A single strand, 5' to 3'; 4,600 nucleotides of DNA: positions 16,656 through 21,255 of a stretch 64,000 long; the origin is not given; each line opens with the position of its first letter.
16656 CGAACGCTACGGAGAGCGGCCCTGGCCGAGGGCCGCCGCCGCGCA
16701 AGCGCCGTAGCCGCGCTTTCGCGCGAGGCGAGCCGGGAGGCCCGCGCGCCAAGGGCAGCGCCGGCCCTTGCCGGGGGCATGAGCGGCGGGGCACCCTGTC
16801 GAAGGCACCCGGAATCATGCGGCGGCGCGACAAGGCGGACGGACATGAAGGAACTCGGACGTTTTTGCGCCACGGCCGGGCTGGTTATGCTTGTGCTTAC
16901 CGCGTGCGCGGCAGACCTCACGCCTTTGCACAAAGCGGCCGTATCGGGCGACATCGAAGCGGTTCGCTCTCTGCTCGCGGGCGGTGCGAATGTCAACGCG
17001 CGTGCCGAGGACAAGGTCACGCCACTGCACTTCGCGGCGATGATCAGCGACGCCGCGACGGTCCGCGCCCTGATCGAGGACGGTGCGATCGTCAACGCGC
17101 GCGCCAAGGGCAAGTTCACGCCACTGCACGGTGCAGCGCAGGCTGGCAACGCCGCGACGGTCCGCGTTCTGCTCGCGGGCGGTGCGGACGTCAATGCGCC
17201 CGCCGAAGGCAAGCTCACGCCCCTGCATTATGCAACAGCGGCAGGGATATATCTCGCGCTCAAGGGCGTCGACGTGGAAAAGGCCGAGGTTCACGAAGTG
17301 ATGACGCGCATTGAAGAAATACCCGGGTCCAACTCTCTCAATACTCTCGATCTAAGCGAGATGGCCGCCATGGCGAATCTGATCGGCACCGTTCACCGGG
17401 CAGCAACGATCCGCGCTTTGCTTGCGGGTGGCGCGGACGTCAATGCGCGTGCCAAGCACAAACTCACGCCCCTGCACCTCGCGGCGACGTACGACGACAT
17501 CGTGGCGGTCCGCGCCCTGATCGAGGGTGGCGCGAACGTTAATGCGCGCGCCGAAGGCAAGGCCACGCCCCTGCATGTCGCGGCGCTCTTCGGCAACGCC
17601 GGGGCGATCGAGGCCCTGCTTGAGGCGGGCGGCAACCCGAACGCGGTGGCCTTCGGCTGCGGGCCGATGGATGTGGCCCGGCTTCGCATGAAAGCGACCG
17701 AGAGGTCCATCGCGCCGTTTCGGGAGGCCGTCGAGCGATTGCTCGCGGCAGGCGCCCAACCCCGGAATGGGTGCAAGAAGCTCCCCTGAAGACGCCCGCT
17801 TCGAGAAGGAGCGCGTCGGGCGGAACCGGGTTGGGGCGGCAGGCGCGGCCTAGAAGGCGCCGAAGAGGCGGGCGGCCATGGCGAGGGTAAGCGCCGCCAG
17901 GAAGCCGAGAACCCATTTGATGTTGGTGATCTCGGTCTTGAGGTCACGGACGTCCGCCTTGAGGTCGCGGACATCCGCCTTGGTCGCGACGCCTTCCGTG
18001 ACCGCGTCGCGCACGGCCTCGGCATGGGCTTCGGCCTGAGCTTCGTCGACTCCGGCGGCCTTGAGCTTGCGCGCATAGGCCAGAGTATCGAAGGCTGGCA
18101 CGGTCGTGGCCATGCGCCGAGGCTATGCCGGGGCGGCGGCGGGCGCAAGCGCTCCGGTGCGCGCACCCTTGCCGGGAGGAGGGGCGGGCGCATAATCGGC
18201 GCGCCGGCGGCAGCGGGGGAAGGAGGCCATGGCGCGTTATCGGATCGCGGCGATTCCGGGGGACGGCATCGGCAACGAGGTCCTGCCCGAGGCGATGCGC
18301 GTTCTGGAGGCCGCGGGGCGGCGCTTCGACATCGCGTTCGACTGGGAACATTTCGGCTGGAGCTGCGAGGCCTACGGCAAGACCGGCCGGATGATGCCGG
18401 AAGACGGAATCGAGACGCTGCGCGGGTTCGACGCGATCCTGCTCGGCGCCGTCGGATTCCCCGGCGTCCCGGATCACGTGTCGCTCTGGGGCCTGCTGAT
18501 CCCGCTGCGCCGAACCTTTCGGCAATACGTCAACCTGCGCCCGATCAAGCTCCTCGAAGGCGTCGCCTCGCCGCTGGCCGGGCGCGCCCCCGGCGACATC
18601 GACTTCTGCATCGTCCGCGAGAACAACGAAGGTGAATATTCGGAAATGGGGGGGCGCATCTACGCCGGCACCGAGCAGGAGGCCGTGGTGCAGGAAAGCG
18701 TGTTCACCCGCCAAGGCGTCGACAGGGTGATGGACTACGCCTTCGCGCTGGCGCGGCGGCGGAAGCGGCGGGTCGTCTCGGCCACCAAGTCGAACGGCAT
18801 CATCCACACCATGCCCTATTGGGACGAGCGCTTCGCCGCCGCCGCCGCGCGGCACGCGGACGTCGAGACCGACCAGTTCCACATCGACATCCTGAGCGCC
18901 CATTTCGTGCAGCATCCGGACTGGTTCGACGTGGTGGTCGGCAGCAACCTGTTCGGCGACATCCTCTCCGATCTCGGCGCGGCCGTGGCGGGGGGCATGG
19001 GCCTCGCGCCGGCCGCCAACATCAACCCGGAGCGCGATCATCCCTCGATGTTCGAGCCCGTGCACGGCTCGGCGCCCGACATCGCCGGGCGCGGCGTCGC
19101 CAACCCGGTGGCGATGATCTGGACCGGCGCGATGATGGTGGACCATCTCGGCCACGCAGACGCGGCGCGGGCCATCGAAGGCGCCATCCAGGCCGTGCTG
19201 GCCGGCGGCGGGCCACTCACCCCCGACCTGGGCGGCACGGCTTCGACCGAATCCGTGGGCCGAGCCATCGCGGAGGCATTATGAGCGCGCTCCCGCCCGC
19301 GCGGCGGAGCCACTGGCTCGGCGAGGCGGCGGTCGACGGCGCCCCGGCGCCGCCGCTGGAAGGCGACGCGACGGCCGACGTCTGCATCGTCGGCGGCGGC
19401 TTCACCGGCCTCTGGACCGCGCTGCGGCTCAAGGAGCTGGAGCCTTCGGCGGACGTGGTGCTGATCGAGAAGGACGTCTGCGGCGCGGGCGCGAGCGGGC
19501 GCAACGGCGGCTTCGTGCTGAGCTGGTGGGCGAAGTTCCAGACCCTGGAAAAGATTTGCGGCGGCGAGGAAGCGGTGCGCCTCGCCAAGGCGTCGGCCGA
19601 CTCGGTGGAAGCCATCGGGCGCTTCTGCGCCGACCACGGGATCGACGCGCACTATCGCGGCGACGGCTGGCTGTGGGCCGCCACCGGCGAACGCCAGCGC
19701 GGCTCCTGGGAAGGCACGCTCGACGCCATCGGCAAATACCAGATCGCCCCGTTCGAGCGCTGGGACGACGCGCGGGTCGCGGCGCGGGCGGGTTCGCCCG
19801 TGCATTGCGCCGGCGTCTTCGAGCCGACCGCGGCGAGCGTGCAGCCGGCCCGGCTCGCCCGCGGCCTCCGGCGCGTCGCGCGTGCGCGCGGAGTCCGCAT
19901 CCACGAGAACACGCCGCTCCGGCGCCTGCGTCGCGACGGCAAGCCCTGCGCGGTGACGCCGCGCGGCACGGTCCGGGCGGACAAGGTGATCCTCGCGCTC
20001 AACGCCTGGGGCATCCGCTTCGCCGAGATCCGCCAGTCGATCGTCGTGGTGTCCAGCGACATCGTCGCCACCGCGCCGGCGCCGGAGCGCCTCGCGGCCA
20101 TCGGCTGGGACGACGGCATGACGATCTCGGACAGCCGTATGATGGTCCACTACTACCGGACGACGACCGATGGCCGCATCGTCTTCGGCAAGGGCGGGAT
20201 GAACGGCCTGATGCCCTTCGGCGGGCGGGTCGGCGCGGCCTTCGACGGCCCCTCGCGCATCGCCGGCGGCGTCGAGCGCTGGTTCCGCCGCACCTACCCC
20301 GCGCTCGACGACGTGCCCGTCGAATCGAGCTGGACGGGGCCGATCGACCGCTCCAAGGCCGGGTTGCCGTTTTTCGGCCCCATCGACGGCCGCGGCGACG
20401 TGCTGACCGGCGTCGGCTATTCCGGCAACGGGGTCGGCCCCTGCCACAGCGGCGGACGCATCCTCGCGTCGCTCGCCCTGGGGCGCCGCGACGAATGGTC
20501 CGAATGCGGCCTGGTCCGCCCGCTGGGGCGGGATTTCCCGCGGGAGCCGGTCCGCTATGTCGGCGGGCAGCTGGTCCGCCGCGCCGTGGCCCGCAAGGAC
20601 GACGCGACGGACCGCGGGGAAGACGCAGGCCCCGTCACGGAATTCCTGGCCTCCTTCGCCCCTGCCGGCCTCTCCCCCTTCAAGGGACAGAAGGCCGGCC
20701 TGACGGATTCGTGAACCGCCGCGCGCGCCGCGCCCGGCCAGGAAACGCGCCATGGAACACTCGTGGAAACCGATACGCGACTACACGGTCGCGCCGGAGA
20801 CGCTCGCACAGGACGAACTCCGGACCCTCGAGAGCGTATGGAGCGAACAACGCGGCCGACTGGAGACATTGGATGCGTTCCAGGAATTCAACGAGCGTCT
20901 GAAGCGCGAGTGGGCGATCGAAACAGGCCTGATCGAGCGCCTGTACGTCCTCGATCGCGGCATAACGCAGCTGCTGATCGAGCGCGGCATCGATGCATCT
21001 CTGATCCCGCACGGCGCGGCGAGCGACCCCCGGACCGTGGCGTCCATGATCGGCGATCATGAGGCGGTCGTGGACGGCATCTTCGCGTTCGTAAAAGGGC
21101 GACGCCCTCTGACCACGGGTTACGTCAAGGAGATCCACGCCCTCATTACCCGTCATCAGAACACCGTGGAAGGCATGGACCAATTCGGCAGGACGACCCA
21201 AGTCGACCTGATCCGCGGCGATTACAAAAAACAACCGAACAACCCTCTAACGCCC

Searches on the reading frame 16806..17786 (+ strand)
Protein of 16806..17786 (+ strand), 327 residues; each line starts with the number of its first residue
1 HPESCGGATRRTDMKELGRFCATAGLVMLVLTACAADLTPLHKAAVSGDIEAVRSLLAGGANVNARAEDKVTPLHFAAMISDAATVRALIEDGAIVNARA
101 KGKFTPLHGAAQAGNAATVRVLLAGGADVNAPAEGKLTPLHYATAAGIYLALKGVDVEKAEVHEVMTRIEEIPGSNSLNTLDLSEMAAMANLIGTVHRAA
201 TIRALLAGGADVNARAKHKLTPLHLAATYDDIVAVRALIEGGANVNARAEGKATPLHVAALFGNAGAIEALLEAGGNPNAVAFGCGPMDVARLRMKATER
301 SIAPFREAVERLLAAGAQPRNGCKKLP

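Call 70: search_protein_families(library=pfam, proteins=[window:16806-17786:+], max_evalue=0.001)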
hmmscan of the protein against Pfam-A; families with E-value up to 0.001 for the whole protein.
window:16806-17786:+ (327 aa): 5 families
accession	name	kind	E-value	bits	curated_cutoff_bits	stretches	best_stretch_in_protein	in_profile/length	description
PF00023.36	Ank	-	1.3e-38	129.2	21.1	5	220-248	3-31/33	Ankyrin repeat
PF12796.13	Ank_2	-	1e-32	113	27.3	3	201-280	12-88/90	Ankyrin repeats (3 copies)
PF13606.12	Ank_3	-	4e-29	97.4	22.3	2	219-247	2-30/30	Ankyrin repeat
PF13637.12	Ank_4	-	2.3e-27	94.9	22.7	2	41-90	1-50/50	Ankyrin repeats (many copies)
PF13857.12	Ank_5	-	1.8e-26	92.3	27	3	89-143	1-56/56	Ankyrin repeats (many copies)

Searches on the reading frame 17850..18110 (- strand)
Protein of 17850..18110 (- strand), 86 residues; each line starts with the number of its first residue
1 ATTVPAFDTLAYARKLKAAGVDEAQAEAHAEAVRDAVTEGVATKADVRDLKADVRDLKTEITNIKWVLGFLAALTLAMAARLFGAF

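Call 3: search_protein_families(library=pfam, proteins=[window:17850-18110:-], max_evalue=0.01)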
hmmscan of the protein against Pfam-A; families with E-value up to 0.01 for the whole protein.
window:17850-18110:- (86 aa): 1 family
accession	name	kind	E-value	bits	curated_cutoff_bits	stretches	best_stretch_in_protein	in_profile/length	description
PF07798.16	CCDC90-like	-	2.5e-06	27.9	33.5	1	7-42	1-36/175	Coiled-coil domain-containing protein 90-like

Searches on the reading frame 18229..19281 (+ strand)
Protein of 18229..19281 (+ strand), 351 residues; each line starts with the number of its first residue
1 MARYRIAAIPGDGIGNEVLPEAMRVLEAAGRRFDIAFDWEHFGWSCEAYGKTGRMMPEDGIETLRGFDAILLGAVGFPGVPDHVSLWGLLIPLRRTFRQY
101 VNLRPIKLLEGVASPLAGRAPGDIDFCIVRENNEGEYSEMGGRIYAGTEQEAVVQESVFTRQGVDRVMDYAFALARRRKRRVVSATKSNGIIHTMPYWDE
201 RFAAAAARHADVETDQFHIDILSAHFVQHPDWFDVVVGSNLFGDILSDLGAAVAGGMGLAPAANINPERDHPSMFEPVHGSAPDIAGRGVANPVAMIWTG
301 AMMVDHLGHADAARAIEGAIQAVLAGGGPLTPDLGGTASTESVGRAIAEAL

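Call 3: search_protein_families(library=pfam, proteins=[window:18229-19281:+], max_evalue=0.01)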
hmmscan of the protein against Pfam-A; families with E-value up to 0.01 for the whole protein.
window:18229-19281:+ (351 aa): 1 family
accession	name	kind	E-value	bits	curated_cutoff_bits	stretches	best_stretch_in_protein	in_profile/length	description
PF00180.25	Iso_dh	-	4.4e-87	293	27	1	6-347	2-348/348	Isocitrate/isopropylmalate dehydrogenase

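Call 77: search_protein_families(library=ncbifam, proteins=[window:18229-19281:+], max_evalue=0.00001)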
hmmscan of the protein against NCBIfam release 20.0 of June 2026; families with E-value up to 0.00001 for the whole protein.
window:18229-19281:+ (351 aa): 16 families
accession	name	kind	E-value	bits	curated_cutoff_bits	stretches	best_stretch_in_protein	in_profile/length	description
TIGR02089.1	TTC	equivalog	3.3e-159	529.5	470.4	1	1-351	1-352/352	tartrate dehydrogenase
NF006048.0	PRK08194.1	equivalog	5.9e-149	495.9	501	1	1-350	1-348/352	tartrate dehydrogenase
NF002898.0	PRK03437.1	equivalog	1.8e-112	376.1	393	1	3-351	4-345/347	3-isopropylmalate dehydrogenase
NF040626.1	AksF2_Meth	equivalog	8.3e-84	281.7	540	1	4-349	2-328/333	homoisocitrate dehydrogenase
TIGR02088.1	LEU3_arch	subfamily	1.9e-83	280.4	409.8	1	6-347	1-323/324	isopropylmalate/isohomocitrate dehydrogenases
NF040619.1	AksF_Meth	equivalog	2.9e-73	246.9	500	1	4-345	2-341/343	homoisocitrate dehydrogenase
NF006529.0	PRK08997.1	equivalog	1.3e-70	238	510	1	1-350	1-334/335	isocitrate dehydrogenase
TIGR00169.1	leuB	equivalog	6.6e-70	235.8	353.2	1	5-350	1-348/349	3-isopropylmalate dehydrogenase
NF006673.0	PRK09222.1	equivalog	7e-61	206.6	509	1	4-339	5-324/482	NADP-dependent isocitrate dehydrogenase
TIGR00175.1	mito_nad_idh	equivalog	5.8e-58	196.6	432.4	1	3-349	3-332/334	isocitrate dehydrogenase (NAD(+))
NF040855.1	iso_homocit_dh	equivalog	1.4e-56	192.3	680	1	4-349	2-317/345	isocitrate--homoisocitrate dehydrogenase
TIGR02924.1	ICDH_alpha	equivalog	5.4e-49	167.5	561.35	1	7-326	4-307/473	isocitrate dehydrogenase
TIGR00183.1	prok_nadp_idh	equivalog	3.4e-38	131.6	567.3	2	219-325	282-385/417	isocitrate dehydrogenase (NADP(+))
NF005425.0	PRK07006.1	equivalog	2.5e-34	118.7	490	2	216-322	279-382/416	NADP-dependent isocitrate dehydrogenase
NF005036.0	PRK06451.1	equivalog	7.4e-32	110.6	484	2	220-323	276-376/412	NADP-dependent isocitrate dehydrogenase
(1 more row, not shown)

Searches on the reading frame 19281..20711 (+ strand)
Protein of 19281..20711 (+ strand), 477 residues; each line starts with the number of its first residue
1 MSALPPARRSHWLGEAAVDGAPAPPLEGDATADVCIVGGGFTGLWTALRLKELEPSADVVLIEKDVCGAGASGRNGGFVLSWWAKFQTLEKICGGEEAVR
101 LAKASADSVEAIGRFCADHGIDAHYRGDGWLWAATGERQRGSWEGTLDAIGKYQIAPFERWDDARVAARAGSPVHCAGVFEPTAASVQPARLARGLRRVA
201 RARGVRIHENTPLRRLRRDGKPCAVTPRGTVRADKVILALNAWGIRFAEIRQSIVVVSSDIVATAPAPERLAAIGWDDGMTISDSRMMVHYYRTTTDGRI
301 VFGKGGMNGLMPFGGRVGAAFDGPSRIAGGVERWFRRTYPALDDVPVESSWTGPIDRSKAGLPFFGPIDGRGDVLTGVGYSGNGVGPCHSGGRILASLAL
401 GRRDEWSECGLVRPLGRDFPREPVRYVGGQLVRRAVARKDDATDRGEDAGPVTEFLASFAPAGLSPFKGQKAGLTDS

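Call 3: search_protein_families(library=pfam, proteins=[window:19292-20711:+], max_evalue=0.01)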
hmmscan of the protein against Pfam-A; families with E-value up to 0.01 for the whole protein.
window:19292-20711:+ (473 aa): 0 families

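Call 77: search_protein_families(library=ncbifam, proteins=[window:19281-20711:+], max_evalue=0.00001)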
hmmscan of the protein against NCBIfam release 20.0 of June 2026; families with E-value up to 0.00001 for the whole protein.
window:19281-20711:+ (477 aa): 8 families
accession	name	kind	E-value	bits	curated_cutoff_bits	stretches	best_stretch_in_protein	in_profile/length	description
TIGR03329.1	Phn_aa_oxid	hypoth_equivalog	9.9e-164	545.5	632.8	1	11-462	2-454/460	putative aminophosphonate oxidoreductase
NF050086.1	pipecolate_AmaA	exception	1e-36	126.5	600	1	23-397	17-378/425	L-pipecolate oxidase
TIGR02352.1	thiamin_ThiO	equivalog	2.2e-15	56.6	250.8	1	34-260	1-221/351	glycine oxidase ThiO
TIGR01373.1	soxB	subfamily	5e-11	42.1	529.45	0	30-81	29-80/407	sarcosine oxidase subunit beta family protein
TIGR03197.1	MnmC_Cterm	equivalog_domain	1.1e-09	37.9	174.2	1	33-247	1-206/400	FAD-dependent 5-carboxymethylaminomethyl-2-thiouridine(34) oxidoreductase MnmC1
NF008726.1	PRK11728.1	equivalog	1.7e-09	37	299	1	33-237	2-195/389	L-2-hydroxyglutarate oxidase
NF002480.1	PRK01747.1-1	equivalog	1.7e-09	36.7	540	1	25-246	242-454/645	bifunctional tRNA (5-methylaminomethyl-2-thiouridine)(34)-methyltransferase MnmC2/FAD-dependent 5-carboxymethylaminomethyl-2-thiouridine(34)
TIGR03364.1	HpnW_proposed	hypoth_equivalog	2.1e-06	27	285.1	1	33-240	2-193/365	TIGR03364 family FAD-dependent oxidoreductase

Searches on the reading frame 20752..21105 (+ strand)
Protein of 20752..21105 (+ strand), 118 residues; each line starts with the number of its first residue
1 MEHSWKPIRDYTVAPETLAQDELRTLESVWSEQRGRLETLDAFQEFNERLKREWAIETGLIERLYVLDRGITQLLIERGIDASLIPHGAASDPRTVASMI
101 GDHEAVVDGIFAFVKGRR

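Call 79: search_protein_families(library=pfam, proteins=[window:20752-21105:+], max_evalue=10)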
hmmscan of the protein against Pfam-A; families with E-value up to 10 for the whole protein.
window:20752-21105:+ (118 aa): 0 families
